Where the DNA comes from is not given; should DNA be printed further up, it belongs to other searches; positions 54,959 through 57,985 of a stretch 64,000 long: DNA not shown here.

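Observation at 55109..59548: Two giant glycine-zipper membrane proteins with no evident family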

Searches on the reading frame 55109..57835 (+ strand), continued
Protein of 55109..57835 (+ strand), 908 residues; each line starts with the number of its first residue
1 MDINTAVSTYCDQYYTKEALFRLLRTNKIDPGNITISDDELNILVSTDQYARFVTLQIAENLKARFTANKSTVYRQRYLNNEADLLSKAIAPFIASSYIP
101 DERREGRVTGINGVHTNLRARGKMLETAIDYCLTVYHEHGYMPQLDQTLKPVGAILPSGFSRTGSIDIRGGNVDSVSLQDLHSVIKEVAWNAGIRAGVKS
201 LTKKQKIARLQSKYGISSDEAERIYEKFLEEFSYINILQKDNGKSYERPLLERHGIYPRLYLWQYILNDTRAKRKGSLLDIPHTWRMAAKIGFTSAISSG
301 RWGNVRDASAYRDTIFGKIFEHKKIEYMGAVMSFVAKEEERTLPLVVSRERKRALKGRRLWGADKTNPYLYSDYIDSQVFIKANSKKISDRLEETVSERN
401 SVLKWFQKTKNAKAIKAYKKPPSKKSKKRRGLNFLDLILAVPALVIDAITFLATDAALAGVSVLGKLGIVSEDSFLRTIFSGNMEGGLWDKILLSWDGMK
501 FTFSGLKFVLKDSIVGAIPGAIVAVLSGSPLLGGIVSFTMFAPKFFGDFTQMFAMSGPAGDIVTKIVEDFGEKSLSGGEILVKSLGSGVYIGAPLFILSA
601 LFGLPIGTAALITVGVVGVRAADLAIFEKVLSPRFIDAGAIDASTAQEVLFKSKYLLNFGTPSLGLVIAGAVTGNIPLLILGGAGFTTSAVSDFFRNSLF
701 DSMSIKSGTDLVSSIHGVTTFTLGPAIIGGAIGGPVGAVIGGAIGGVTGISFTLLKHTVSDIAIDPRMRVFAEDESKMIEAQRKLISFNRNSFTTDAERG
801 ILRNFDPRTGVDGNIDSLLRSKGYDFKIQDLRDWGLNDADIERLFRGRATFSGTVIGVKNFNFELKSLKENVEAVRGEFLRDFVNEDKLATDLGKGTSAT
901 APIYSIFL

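Call 78: fold_search(model_id=the predicted structure, library=pdb)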
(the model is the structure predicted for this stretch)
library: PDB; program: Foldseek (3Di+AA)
matches with E <= 10: 17; with E <= 0.001: 0
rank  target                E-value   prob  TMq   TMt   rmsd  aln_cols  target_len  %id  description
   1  9qx0_B                2.5e+00  0.03  0.09  0.08  47.1      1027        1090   10  Cryo-EM structure of the human UBR4/KCMF1/CALM1 complex (C-term focused refinement) (released 2025-09-03)
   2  5weh_C                3.5e+00  0.13  0.09  0.23  23.1       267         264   18  Cytochrome c oxidase from Rhodobacter sphaeroides in the reduced state (released 2017-09-13)
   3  7tj9_A                4.3e+00  0.03  0.07  0.06  23.1       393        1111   13  Cryo-EM structure of the human Nax channel in complex with beta3 solved in GDN (released 2022-03-30)
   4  5u1s_A                5.3e+00  0.01  0.06  0.04  32.1       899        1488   10  Crystal structure of the Saccharomyces cerevisiae separase-securin complex at 3.0 angstrom resolution (released 2017-02-08)
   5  8ugh_4C               5.5e+00  0.09  0.08  0.23  21.5       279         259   14  In-situ structure of typeA supercomplex with lipids in respiratory chain (composite) (released 2024-06-19)
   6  8c8q_C                5.7e+00  0.09  0.09  0.22  23.0       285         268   16  Cytochrome c oxidase from Schizosaccharomyces pombe (released 2023-03-01)
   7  9i6f_C                6.0e+00  0.09  0.09  0.24  22.8       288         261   12  Cryo-EM structure of HIGD2A bound complex IV (released 2025-12-03)
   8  9fks_i                6.0e+00  0.08  0.09  0.23  23.6       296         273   16  Respiratory supercomplex CIII2-CIV2 from alphaproteobacterium (released 2025-12-17)
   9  7uhf_A                7.3e+00  0.02  0.07  0.06  28.5       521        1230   14  Human L-type voltage-gated calcium channel Cav1.3 in the presence of cinnarizine at 3.1 Angstrom resolution (released 2022-05-11)
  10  6s9k_A                8.6e+00  0.04  0.06  0.19  23.7       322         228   11  Structure of 14-3-3 gamma in complex with caspase-2 peptide containing 14-3-3 binding motif Ser139 and NLS (released 2020-01-22)
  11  1qle_C                9.0e+00  0.06  0.09  0.22  23.3       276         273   16  CRYO-STRUCTURE OF THE PARACOCCUS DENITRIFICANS FOUR-SUBUNIT CYTOCHROME C OXIDASE IN THE COMPLETELY OXIDIZED STATE COMP (released 1999-12-02)
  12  9ukn_F                9.0e+00  0.01  0.06  0.12  25.2       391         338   16  CryoEM structure of the T.thermophilus transcription initiation complex (released 2025-10-22)
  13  8ucj_c                9.4e+00  0.06  0.08  0.22  23.3       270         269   15  CryoEM structure of Komagataella pastoris Cytochrome c oxidase (11 subunits) in complex with human VMAT2 (released 2024-10-09)
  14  6eyu_A                9.8e+00  0.08  0.08  0.24  18.8       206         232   12  Crystal structure of the inward H(+) pump xenorhodopsin (released 2017-12-13)
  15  8rsv_A                9.8e+00  0.02  0.08  0.15  25.1       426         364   12  Rap from bacteriophage Phi3T in presence of pheromone RRGHTAS (released 2024-07-24)
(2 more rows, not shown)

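Call 81: search_dna_similar(query=window:55109-57832:+, collection=plasmids, mode=protein, max_evalue=0.1, max_rows=10)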
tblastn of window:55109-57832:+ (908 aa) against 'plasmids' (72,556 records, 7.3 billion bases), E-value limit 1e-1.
No match.

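Call 87: search_protein_families(library=pfam, alignment_id=A3, max_evalue=5)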
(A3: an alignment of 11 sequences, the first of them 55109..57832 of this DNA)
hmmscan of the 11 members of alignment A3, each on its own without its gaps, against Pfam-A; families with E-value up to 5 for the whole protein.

A. member 1, window:55109-57832:+ (908 aa): 3 families
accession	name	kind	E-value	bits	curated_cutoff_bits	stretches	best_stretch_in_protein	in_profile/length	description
PF20721.2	C19orf12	-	0.00018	21.8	30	1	722-751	49-78/163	C19orf12-like protein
PF17753.7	Ig_mannosidase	-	0.014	15.5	22.6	1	35-69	9-44/81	Ig-fold domain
PF02382.20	RTX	-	0.12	12.4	26.8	1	702-777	70-145/311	N-terminal domain in RTX protein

B. families by the number of members that match (of 11 scanned): 9 families
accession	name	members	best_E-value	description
PF20721.2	C19orf12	3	0.00018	C19orf12-like protein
PF17753.7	Ig_mannosidase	1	0.014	Ig-fold domain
PF00237.24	Ribosomal_L22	1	0.017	Ribosomal protein L22p/L17e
PF17203.10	sCache_3_2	1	0.019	Single cache domain 3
PF01348.27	Intron_maturas2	1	0.034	Type II intron maturase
PF02382.20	RTX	1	0.12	N-terminal domain in RTX protein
PF01846.25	FF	1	0.14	FF domain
PF24152.1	DUF7405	1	0.25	Family of unknown function (DUF7405)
PF01551.29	Peptidase_M23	1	1.1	Peptidase family M23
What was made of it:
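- On Peptidase M23 / LytM: One of 11 members at E=1.1 (call 87).
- Closest known: Hybrid-motif / barrel-sandwich beta domains. Different: Pfam M23 is not significant (call 87).
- Checked: Pfam M23 matches 1 of 11 family members at E=1.1 (call 87).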
